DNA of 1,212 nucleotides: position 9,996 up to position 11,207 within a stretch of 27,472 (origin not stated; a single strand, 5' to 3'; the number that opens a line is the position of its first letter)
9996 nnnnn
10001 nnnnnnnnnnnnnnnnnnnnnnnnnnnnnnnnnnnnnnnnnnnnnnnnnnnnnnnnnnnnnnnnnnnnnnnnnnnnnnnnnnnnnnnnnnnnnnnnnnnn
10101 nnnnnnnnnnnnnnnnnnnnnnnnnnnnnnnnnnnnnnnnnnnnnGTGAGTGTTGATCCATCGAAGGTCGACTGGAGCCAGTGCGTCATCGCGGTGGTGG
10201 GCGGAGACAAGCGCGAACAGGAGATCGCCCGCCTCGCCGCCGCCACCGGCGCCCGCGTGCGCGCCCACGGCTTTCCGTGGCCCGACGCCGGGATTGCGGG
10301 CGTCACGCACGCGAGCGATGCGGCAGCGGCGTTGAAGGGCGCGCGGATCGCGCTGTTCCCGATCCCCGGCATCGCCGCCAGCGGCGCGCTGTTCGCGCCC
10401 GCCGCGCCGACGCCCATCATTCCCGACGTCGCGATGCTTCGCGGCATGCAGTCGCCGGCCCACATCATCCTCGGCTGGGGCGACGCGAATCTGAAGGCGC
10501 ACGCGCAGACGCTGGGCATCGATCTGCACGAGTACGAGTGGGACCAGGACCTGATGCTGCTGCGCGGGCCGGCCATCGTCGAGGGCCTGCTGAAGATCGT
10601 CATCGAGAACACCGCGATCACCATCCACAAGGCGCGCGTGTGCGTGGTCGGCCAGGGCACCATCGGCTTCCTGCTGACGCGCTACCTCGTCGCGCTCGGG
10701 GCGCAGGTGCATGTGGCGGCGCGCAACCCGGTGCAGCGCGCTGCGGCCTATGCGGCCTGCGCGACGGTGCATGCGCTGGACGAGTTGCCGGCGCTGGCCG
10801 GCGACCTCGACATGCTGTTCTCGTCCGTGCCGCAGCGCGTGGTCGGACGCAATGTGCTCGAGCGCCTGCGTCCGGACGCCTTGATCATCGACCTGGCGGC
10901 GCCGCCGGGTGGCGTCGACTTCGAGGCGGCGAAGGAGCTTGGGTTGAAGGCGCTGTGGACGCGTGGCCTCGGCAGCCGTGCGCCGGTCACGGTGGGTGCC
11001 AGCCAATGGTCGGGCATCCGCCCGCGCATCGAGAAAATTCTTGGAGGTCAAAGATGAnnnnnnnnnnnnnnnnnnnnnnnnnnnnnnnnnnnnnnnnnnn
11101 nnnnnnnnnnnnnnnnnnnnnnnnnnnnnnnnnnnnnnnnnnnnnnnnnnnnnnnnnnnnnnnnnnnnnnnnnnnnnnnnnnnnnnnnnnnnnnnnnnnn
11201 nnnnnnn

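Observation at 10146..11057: Orphan sporulation-type dipicolinate synthase subunit A in a non-sporulating proteobacterial catabolic operon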

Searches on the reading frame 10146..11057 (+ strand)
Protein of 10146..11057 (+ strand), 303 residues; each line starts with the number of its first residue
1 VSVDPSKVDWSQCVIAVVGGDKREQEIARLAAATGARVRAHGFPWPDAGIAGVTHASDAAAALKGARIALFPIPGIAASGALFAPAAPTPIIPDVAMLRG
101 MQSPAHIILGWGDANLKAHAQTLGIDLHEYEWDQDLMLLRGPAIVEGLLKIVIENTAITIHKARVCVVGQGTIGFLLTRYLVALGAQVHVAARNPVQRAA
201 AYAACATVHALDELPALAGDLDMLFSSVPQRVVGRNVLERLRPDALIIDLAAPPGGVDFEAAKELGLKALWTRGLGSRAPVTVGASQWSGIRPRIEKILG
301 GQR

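Call 5: search_protein_families(library=pfam, proteins=[window:10146-11057:+], max_evalue=0.01)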
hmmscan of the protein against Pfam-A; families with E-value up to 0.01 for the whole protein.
window:10146-11057:+ (303 aa): 8 families
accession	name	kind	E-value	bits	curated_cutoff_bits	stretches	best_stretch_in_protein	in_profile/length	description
PF16924.11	DpaA_N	-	1.6e-17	64.1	29.2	1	15-130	2-115/116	Dipicolinate synthase subunit A N-terminal domain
PF01488.26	Shikimate_DH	-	1.5e-08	35.3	24.3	1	159-254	9-115/138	Shikimate / quinate 5-dehydrogenase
PF02826.25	2-Hacid_dh_C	-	9.8e-07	28.7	25.1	1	158-251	32-127/178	D-isomer specific 2-hydroxyacid dehydrogenase, NAD binding domain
PF01262.27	AlaDh_PNT_C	-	6.3e-06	26.2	23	1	159-257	24-135/214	Alanine dehydrogenase/PNT, C-terminal domain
PF03807.23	F420_oxidored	-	3.3e-05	24.8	21.6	1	164-253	1-94/94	NADP oxidoreductase coenzyme F420-dependent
PF13241.12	NAD_binding_7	-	0.00014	22.8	22.1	1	158-243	3-84/104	Putative NAD(P)-binding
PF03446.21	NAD_binding_2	-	0.0023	18.4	21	1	165-251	2-93/161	NAD binding domain of 6-phosphogluconate dehydrogenase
PF00070.33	Pyr_redox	-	0.0096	16.9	22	0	164-198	1-35/82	Pyridine nucleotide-disulphide oxidoreductase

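Call 6: search_protein_families(library=ncbifam, proteins=[window:10146-11057:+], max_evalue=0.01)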
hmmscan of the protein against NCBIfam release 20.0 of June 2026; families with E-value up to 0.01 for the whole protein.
window:10146-11057:+ (303 aa): 11 families
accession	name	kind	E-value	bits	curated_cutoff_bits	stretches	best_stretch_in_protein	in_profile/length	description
NF006162.0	PRK08306.1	equivalog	1.4e-60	205.1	261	1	13-284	5-277/297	dipicolinate synthase subunit DpsA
TIGR02853.1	spore_dpaA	equivalog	8.9e-54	182.7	319.65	1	14-284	3-274/287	dipicolinic acid synthetase subunit A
NF004005.0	PRK05476.2-3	equivalog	1.6e-05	23.9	275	1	149-248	195-292/418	adenosylhomocysteinase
NF041369.1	Dhydh_Halo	equivalog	2.3e-05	23.8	400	1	156-251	126-222/305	D-2-hydroxyacid dehydrogenase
NF006409.0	PRK08655.1-3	equivalog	3e-05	23.7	310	1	167-251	6-91/290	prephenate dehydrogenase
NF005387.0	PRK06932.1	equivalog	0.00024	20.2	492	0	160-250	145-232/314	2-hydroxyacid dehydrogenase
NF000744.0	PRK00045.1-3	equivalog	0.00059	18.8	429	1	158-253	181-289/447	glutamyl-tRNA reductase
TIGR01035.1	hemA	equivalog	0.0012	17.9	209.55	1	159-253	177-279/416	glutamyl-tRNA reductase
NF047908.1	AldhRedAhr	equivalog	0.0024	16.8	470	1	161-244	166-253/335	NADPH-dependent aldehyde reductase Ahr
NF005089.0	PRK06522.1-4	subfamily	0.005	16.2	223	1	164-199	2-37/326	2-dehydropantoate 2-reductase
NF006083.0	PRK08229.1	equivalog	0.0061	15.6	371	1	162-199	2-39/341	2-dehydropantoate 2-reductase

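Call 11: find_homologous_proteins(query=window:10146-11057:+, max_evalue=0.00001)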
Query window:10146-11057:+ (303 aa): 2023 proteins with E <= 0.00001 among 8000 candidates; the best 120 are listed.
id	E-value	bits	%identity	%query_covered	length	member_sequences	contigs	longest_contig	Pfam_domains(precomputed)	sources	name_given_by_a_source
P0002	1.1e-193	660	100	100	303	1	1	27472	PF16924.12,PF02826.26,PF01488.27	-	-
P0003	1.2e-174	598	91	99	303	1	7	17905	PF16924.12,PF13241.13,PF02826.26,PF01262.28,PF03807.24,PF01488.27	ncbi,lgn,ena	-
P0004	2.1e-164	564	86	100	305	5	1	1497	PF16924.12,PF13241.13,PF02826.26,PF01262.28,PF01488.27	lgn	-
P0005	3.2e-163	560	86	100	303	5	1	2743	PF16924.12,PF13241.13,PF02826.26,PF03807.24,PF01488.27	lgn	-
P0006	3.9e-163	560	85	100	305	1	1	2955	PF16924.12,PF13241.13,PF02826.26,PF01262.28,PF03807.24,PF01488.27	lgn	-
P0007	2.5e-162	557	85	99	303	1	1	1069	PF16924.12,PF02826.26,PF01488.27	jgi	-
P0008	4.0e-161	554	85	99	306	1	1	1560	PF16924.12,PF13241.13,PF02826.26,PF03807.24,PF01488.27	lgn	-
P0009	1.5e-150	519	81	99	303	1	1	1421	PF16924.12,PF02826.26,PF01488.27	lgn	-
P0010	2.0e-147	509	79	100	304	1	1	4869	PF16924.12,PF02826.26,PF01488.27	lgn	-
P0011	1.5e-144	499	79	97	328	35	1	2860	PF16924.12,PF01488.27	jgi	jgi:dipicolinate synthase subunit A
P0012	1.7e-144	499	78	97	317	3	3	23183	PF16924.12,PF02826.26,PF01488.27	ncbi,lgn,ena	-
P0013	8.4e-144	497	78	98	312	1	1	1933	PF16924.12,PF02826.26,PF01488.27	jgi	jgi:dipicolinate synthase subunit A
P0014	1.3e-143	496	79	96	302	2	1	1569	PF16924.12,PF02826.26,PF01488.27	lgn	-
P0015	8.3e-143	493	77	98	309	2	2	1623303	PF16924.12,PF02826.26,PF03807.24,PF01488.27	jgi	jgi:dipicolinate synthase subunit A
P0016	9.9e-143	493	78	98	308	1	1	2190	PF16924.12,PF02826.26,PF03807.24,PF01488.27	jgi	-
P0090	1.5e-133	463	73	99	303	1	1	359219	PF16924.12,PF02826.26,PF01488.27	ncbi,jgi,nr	ncbi:MAG: dipicolinate synthase subunit [Alphaproteobacteria bacterium]|jgi:dipicolinate synthase su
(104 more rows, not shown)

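Call 12: search_solved_structures(query=window:10146-11057:+, max_evalue=0.01)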
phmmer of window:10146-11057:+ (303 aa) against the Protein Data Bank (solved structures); distinct sequences matched with E-value up to 0.01: 6.
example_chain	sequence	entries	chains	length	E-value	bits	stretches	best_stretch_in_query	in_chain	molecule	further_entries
2rir_A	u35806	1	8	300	3.2e-29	105.6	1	14-285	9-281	Dipicolinate synthase, A chain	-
3d4o_A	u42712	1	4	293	1.4e-26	97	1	15-284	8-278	Dipicolinate synthase subunit A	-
4lsw_A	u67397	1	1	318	0.0016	21.2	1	163-261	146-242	D-2-hydroxyacid dehydrogensase protein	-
3two_A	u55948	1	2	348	0.002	20.9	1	163-245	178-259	Mannitol dehydrogenase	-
4dll_A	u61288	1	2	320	0.0033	20.2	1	163-266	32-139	2-hydroxy-3-oxopropionate reductase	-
4n7r_A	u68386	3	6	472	0.0068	19.2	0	162-229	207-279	Glutamyl-tRNA reductase 1, chloroplastic | Glutamyl-tRNA reductase 1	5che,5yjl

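Call 15: find_encoding_contigs(protein=P0015, flank=8000, max_places=2)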
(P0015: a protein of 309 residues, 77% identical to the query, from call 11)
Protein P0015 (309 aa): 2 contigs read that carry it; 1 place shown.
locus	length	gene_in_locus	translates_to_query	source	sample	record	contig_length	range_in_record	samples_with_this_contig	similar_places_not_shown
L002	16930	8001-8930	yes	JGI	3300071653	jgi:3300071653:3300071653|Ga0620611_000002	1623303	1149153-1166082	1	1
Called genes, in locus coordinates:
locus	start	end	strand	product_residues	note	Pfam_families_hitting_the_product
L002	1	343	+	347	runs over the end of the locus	PF03401:TctC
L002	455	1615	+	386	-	PF02746:MR_MLE_N, PF13378:MR_MLE_C, PF07476:MAAL_C (weak)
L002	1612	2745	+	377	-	PF01321:Creatinase_N, PF00557:Peptidase_M24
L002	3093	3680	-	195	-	-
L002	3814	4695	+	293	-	PF12697:Abhydrolase_6, PF00561:Abhydrolase_1, PF03096:Ndr (weak), PF12146:Hydrolase_4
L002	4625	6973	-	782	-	PF01315:Ald_Xan_dh_C, PF02738:MoCoBD_1, PF20256:MoCoBD_2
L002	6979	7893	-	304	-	PF00392:GntR, PF07729:FCD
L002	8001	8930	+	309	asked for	PF03807:F420_oxidored (faint), PF16924:DpaA_N, PF01488:Shikimate_DH (weak), PF02826:2-Hacid_dh_C (weak)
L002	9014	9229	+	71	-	PF01361:Tautomerase, PF14552:Tautomerase_2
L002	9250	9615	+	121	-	PF00903:Glyoxalase, PF12681:Glyoxalase_2 (faint), PF13669:Glyoxalase_4 (faint), PF18029:Glyoxalase_6 (weak), PF22677:Ble-like_N (weak)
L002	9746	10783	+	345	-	PF03401:TctC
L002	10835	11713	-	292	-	PF00561:Abhydrolase_1, PF12146:Hydrolase_4 (weak), PF12697:Abhydrolase_6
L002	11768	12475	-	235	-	PF06240:COXG, PF10604:Polyketide_cyc2 (weak)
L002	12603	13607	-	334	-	PF04909:Amidohydro_2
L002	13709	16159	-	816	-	PF01315:Ald_Xan_dh_C, PF02738:MoCoBD_1, PF20256:MoCoBD_2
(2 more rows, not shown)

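Call 16: find_encoding_contigs(protein=P0090, flank=8000, max_places=2)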
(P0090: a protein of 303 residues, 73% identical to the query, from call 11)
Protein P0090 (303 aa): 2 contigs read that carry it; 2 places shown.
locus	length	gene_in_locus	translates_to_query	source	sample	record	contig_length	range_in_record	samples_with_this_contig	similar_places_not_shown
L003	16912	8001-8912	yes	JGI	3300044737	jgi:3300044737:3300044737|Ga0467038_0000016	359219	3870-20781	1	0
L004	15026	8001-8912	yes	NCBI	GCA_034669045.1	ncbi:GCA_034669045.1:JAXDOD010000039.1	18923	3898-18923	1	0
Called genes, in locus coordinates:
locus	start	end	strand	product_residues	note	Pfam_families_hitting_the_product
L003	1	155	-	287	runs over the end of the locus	PF00561:Abhydrolase_1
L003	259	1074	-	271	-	PF02548:Pantoate_transf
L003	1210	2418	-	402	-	PF03401:TctC (weak)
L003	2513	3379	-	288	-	PF01522:Polysacc_deac_1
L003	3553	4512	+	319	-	PF00126:HTH_1, PF03466:LysR_substrate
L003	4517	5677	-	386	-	PF02771:Acyl-CoA_dh_N, PF02770:Acyl-CoA_dh_M, PF00441:Acyl-CoA_dh_1, PF08028:Acyl-CoA_dh_2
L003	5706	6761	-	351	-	PF03401:TctC (weak)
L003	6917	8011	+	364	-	PF01210:NAD_Gly3P_dh_N (weak), PF02558:ApbA, PF03807:F420_oxidored (weak), PF02317:Octopine_DH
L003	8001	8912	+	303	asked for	PF02826:2-Hacid_dh_C (faint), PF16924:DpaA_N, PF01488:Shikimate_DH (weak)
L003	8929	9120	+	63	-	PF01361:Tautomerase, PF14552:Tautomerase_2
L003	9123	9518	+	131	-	PF00903:Glyoxalase, PF12681:Glyoxalase_2 (faint), PF22677:Ble-like_N (weak)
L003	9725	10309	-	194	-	PF02775:TPP_enzyme_C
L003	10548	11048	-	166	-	-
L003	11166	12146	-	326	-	PF03401:TctC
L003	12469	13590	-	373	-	PF01321:Creatinase_N, PF00557:Peptidase_M24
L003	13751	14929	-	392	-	PF02746:MR_MLE_N, PF13378:MR_MLE_C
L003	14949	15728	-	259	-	PF00392:GntR, PF07729:FCD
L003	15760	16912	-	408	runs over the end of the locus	PF00190:Cupin_1 (faint), PF02041:Auxin_BP (faint), PF07883:Cupin_2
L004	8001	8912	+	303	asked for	PF02826:2-Hacid_dh_C (faint), PF16924:DpaA_N, PF01488:Shikimate_DH (weak)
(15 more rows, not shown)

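Call 26: search_protein_representatives(protein=window:10146-11057:+)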
Query: 303 residues. Proteins with E-value up to 0.001 (for the whole library): 3234; up to 1e-10: 1912; up to 1e-30: 99. The best 150 are listed.
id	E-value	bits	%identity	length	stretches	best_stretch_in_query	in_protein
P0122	2.3e-96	339.2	57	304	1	9-301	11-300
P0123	6.3e-80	285.3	51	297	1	9-300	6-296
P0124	3.4e-73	263.1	71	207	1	8-171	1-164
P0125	2.1e-69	250.7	62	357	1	7-196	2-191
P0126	1.2e-67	244.9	46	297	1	10-293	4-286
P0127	8.9e-67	242.1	47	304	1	8-292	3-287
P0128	2.2e-65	237.5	46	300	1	9-302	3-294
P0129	1.4e-64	234.8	64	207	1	97-299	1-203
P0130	1.3e-63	231.6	45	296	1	15-295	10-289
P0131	9.2e-63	228.9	61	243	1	9-185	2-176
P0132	1.1e-62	228.6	45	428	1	9-295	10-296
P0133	1.9e-59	218.0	44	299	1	6-292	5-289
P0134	2.7e-59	217.5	63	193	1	25-206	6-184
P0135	2.2e-58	214.5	42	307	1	15-300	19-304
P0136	3.3e-53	197.5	55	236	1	7-200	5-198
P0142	4.4e-50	187.3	53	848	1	10-212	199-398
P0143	5.7e-48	180.3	43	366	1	7-255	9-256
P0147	7.1e-46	173.5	55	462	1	104-288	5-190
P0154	2.1e-41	158.8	37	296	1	14-291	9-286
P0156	1.5e-40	156.0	37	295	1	14-292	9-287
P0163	1.1e-37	146.5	39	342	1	4-292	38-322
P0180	3.3e-34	135.1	34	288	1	15-285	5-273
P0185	1.2e-33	133.3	40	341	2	14-211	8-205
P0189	9.4e-33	130.4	35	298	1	10-295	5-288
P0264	1.1e-28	117.0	36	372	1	9-292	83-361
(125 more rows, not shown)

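Call 29: find_encoding_contigs(protein=P0122, flank=7000, max_places=2)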
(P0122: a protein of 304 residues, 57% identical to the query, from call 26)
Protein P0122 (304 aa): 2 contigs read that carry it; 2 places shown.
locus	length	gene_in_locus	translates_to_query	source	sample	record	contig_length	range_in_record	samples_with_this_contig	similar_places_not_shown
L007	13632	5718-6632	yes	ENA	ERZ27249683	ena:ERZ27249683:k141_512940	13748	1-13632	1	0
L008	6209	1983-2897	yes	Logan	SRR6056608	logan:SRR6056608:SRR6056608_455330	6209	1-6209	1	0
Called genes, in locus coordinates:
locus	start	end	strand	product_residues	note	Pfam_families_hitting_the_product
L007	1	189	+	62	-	?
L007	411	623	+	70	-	PF01361:Tautomerase, PF14552:Tautomerase_2 (weak)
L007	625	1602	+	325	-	PF00857:Isochorismatase, PF00903:Glyoxalase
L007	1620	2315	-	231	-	-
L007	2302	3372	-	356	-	PF02492:cobW, PF25204:DAAF9_2 (faint), PF07683:CobW_C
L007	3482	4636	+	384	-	PF02746:MR_MLE_N, PF13378:MR_MLE_C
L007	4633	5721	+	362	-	PF01210:NAD_Gly3P_dh_N (weak), PF02558:ApbA, PF03807:F420_oxidored (faint), PF02317:Octopine_DH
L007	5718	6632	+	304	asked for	PF03807:F420_oxidored (faint), PF16924:DpaA_N, PF00670:AdoHcyase_NAD (weak), PF01488:Shikimate_DH (weak), PF02826:2-Hacid_dh_C (weak)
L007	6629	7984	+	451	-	PF01979:Amidohydro_1, PF07969:Amidohydro_3 (faint)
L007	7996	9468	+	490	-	PF00171:Aldedh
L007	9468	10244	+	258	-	PF00106:adh_short, PF08659:KR, PF13561:adh_short_C2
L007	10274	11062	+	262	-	PF01261:AP_endonuc_2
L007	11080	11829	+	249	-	PF00106:adh_short, PF08659:KR (weak), PF23441:SDR (weak), PF13561:adh_short_C2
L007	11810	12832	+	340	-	PF00676:E1_dh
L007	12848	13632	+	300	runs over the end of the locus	?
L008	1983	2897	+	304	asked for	PF03807:F420_oxidored (faint), PF16924:DpaA_N, PF00670:AdoHcyase_NAD (weak), PF01488:Shikimate_DH (weak), PF02826:2-Hacid_dh_C (weak)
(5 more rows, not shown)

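Call 30: find_encoding_contigs(protein=P0126, flank=7000, max_places=2)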
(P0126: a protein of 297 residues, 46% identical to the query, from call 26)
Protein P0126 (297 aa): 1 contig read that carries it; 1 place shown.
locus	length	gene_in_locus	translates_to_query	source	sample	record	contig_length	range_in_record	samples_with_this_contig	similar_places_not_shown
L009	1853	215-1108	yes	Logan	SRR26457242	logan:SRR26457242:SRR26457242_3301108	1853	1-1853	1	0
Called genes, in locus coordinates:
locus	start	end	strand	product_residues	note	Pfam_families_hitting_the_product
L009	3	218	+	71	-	?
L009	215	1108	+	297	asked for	PF16924:DpaA_N, PF02826:2-Hacid_dh_C (weak)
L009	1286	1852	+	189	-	?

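Call 31: find_encoding_contigs(protein=P0127, flank=7000, max_places=2)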
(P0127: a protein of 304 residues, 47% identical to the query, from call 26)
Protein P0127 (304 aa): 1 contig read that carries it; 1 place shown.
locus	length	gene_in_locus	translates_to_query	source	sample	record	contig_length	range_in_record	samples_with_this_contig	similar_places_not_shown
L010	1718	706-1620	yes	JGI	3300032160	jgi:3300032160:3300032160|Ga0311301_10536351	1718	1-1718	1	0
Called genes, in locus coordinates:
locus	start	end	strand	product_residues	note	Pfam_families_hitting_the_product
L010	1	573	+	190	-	?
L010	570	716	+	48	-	-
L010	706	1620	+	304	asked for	PF01262:AlaDh_PNT_C (faint), PF16924:DpaA_N, PF01488:Shikimate_DH (faint), PF00670:AdoHcyase_NAD (weak), PF02826:2-Hacid_dh_C (weak)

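Call 35: find_related_loci(query=A2, collection=genome_contigs, flank=10000)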
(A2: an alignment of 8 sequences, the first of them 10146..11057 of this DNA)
Query A2 (303 aa) in genome_contigs; peptide patterns used: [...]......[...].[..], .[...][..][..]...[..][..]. (x = any residue, [..] = any of these).
456 stretches matched a pattern; 320 encode a relative of the query (tblastn E <= 1e-3); the best 80 are kept; 80 distinct loci.
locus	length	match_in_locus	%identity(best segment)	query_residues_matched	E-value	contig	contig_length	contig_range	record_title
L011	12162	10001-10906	86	1-302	4e-157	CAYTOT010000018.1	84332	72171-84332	MAG TPA_asm: uncultured Alcaligenaceae bacterium isolate binchicken_co242_45 genome assembly, contig: NODE_783_length_84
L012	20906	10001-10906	87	1-302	4e-147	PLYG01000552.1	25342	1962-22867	MAG: Betaproteobacteria bacterium isolate palsa_1005 73.20120700_P3D.296_contig_324096, whole genome shotgun sequence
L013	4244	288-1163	79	8-299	3e-146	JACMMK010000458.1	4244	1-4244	MAG: Burkholderiales bacterium isolate ES-bin-91 ES-bin-91-contig-k141_12689298, whole genome shotgun sequence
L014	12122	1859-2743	77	9-303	1e-141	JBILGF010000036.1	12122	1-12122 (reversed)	MAG: Burkholderiales bacterium isolate ME2016-09-23_3300044730_group7_bin239 Rohwer_bin2331_scaffold_4629_c1, whole geno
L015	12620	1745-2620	78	8-299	2e-140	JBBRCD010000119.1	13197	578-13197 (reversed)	MAG: Burkholderiales bacterium isolate Co_metawrap_2383 Cmw_2383_k141_20991292_length_13197_cov_9.9972, whole genome sho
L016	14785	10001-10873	79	9-299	2e-140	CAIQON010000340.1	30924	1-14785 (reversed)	uncultured bacterium isolate Loclat_bin-11984 genome assembly, contig: bin-11984:340/407, whole genome shotgun sequence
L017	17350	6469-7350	79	6-299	7e-140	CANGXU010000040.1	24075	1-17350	MAG: Betaproteobacteria bacterium isolate RE-15aug16-237 genome assembly, contig: RE-15aug16-C2345, whole genome shotgun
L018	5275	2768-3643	79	8-299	1e-140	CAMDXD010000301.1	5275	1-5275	MAG: Bordetella parapertussis isolate LH-05nov19-259 genome assembly, contig: LH-05nov19-C42351, whole genome shotgun se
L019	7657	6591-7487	77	4-302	5e-139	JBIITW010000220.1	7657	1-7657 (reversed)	MAG: Burkholderiales bacterium isolate ME2004-08-06_3300043437_group2_bin11 Rohwer_bin2330_scaffold_11986_c1, whole geno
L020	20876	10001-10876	74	8-299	4e-139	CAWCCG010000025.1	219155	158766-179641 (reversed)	MAG: uncultured Alphaproteobacteria bacterium isolate MFD05513.bin.2.78 genome assembly, contig: contig_37888, whole gen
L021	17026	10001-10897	73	1-299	1e-138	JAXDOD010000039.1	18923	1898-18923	MAG: Alphaproteobacteria bacterium isolate BP_680 scaffold_4585550, whole genome shotgun sequence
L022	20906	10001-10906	73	2-303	3e-138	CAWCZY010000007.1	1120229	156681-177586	MAG: uncultured Alphaproteobacteria bacterium isolate MFD01716.bin.2.88 genome assembly, contig: contig_34005, whole gen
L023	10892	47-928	79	8-301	3e-137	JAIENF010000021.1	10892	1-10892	MAG: Burkholderiales bacterium isolate co.spades.DASTOOL.1kb_028 c_000000428307, whole genome shotgun sequence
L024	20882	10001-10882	75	6-299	5e-136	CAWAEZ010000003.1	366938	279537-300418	MAG: uncultured Alphaproteobacteria bacterium isolate MFD09671.bin.1.162 genome assembly, contig: contig_16179, whole ge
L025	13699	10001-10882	78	6-299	3e-135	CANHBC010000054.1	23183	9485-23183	MAG: Betaproteobacteria bacterium isolate RE-16jun15-17 genome assembly, contig: RE-16jun15-C1189, whole genome shotgun 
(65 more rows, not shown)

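Call 45: search_protein_families(library=ncbifam, proteins=[L003:13751-14929:-, L003:12469-13590:-, L003:9725-10309:-, L003:10548-11048:-], max_evalue=0.00001)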
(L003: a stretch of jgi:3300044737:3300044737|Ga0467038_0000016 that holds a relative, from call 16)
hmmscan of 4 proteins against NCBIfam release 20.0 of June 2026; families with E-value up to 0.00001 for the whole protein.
L003:13751-14929:- (392 aa): 16 families
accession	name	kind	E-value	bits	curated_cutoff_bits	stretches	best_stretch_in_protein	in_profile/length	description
TIGR02534.1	mucon_cyclo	subfamily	9e-59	199.4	334.95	1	7-385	2-366/368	muconate/chloromuconate family cycloisomerase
TIGR01928.1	menC_lowGC_arch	equivalog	5.8e-35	120.9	200.65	1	32-320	21-299/325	o-succinylbenzoate synthase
NF043002.1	HProlDhtase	equivalog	7.5e-33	113.9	500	1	71-325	63-315/366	cis-3-hydroxy-L-proline dehydratase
NF041118.1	A_G_epim_Thtga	equivalog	2.6e-30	105.7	500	1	73-321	62-309/341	L-Ala-D/L-Glu epimerase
NF040866.1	AraD_Arch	equivalog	1.6e-26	93.2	650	1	111-386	105-371/372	arabinonate dehydratase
NF002782.0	PRK02901.1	equivalog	3.6e-26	91.9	288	1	136-367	74-291/328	o-succinylbenzoate synthase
NF010624.0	PRK14017.1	equivalog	3e-24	85.8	311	1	35-383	16-359/382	galactonate dehydratase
NF047820.1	TalGalacDh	equivalog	4.9e-24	84.9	500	1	109-297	107-299/371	L-talarate/galactarate dehydratase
NF040790.2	glucon_galact_dh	equivalog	2.1e-21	76.2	750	1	109-388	93-373/390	bifunctional D-gluconate/D-galactonate dehydratase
NF042940.1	racemase_DgcA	equivalog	8.6e-18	64.6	400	1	108-326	83-293/323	N-acetyl-D-Glu racemase DgcA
NF043051.1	ManoateDhtManD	equivalog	4.9e-17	61.8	550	2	109-176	85-152/403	D-mannonate dehydratase ManD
TIGR01927.1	menC_gam_Gplu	equivalog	8e-16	58.2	130.55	1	155-320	113-281/307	o-succinylbenzoate synthase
NF011654.0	PRK15072.1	subfamily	4.7e-15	55.4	430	1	109-176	85-152/404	D-galactonate dehydratase family protein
NF002739.0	PRK02714.1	equivalog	2e-10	40.7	259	1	148-319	114-288/320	o-succinylbenzoate synthase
NF011968.0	PRK15440.1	equivalog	9.4e-10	37.9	393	1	74-304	84-321/395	L-rhamnonate dehydratase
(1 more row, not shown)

L003:12469-13590:- (373 aa): 11 families
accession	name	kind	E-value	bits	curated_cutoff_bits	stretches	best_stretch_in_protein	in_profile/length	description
NF040821.1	dipep_PepQ_Arch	equivalog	4.5e-30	104.8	630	1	12-360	9-339/346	Xaa-Pro dipeptidase PepQ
NF011174.0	PRK14576.1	subfamily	1.9e-27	96.2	487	1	93-362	125-397/405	putative endopeptidase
NF007310.0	PRK09795.1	equivalog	5.3e-27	94.6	393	1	141-363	123-352/361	aminopeptidase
NF011173.0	PRK14575.1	equivalog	2.5e-26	92.6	850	1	93-361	126-397/406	putative peptidase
NF011720.0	PRK15173.1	subfamily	4.7e-24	85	420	1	92-362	62-335/343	peptidase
TIGR02993.1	ectoine_eutD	equivalog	8.4e-22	77.8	613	1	6-361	15-382/391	ectoine hydrolase DoeA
NF038259.1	ectoine_DoeA_2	exception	2.5e-19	69.2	575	1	12-358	24-375/386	ectoine hydrolase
TIGR00500.1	met_pdase_I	equivalog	3.2e-17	62.9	171.35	1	145-337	3-206/247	type I methionyl aminopeptidase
NF043017.1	DimsulpropLyDddP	equivalog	8.3e-14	51.2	600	1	95-368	159-442/443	dimethylsulfonioproprionate lyase DddP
NF008131.0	PRK10879.1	equivalog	6.1e-12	45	465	1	135-281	163-311/438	Xaa-Pro aminopeptidase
NF008970.0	PRK12318.1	equivalog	3.9e-10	39.5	267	1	204-335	110-245/291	methionyl aminopeptidase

L003:9725-10309:- (194 aa): 14 families
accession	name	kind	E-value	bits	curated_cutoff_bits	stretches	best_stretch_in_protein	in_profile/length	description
TIGR03846.1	sulfopy_beta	equivalog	8.1e-32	110.6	221.5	1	2-179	6-180/182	sulfopyruvate decarboxylase subunit beta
TIGR03297.1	Ppyr-DeCO2ase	equivalog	5.1e-30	104.7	312.5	1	2-177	179-357/360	phosphonopyruvate decarboxylase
NF004813.0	PRK06163.1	equivalog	2.4e-26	92.7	240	1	3-158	22-177/202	hypothetical protein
NF005470.0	PRK07064.1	equivalog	1.3e-09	37.6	495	1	33-160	402-536/552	thiamine pyrophosphate-binding protein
NF006016.1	PRK08155.1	equivalog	1.2e-08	33.9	870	1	38-164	409-544/554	acetolactate synthase large subunit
NF005114.0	PRK06546.1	equivalog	1.2e-08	33.9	893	1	28-157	398-533/578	pyruvate dehydrogenase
NF005760.0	PRK07586.1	equivalog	1.7e-07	30.6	363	0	18-151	364-512/514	acetolactate synthase large subunit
NF006591.0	PRK09124.1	equivalog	6.8e-07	27.9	792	1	33-154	403-530/574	ubiquinone-dependent pyruvate dehydrogenase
NF006524.0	PRK08978.1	equivalog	1.6e-06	26.7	738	1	26-157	387-528/548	acetolactate synthase 2 catalytic subunit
TIGR00118.1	acolac_lg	equivalog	5.2e-06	25.2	538.35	1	19-157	389-538/557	biosynthetic-type acetolactate synthase large subunit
TIGR04377.1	myo_inos_iolD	equivalog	8.1e-06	24.7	715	0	6-106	403-507/616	3D-(3,5/4)-trihydroxycyclohexane-1,2-dione acylhydrolase (decyclizing)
NF006122.0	PRK08266.1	subfamily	8.9e-06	24.5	571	0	38-156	402-527/543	hypothetical protein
NF005712.0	PRK07524.1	subfamily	9.6e-06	24.3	500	0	37-155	407-531/536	5-guanidino-2-oxopentanoate decarboxylase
NF005485.1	PRK07092.1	equivalog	9.9e-06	24.6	493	0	11-154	365-519/523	benzoylformate decarboxylase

L003:10548-11048:- (166 aa): 2 families
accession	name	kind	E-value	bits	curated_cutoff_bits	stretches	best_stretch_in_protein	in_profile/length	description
TIGR03845.1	sulfopyru_alph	equivalog_domain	1.7e-22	80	147.95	1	5-160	2-158/160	sulfopyruvate decarboxylase subunit alpha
TIGR03297.1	Ppyr-DeCO2ase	equivalog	2.3e-12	46.6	312.5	1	15-162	1-155/360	phosphonopyruvate decarboxylase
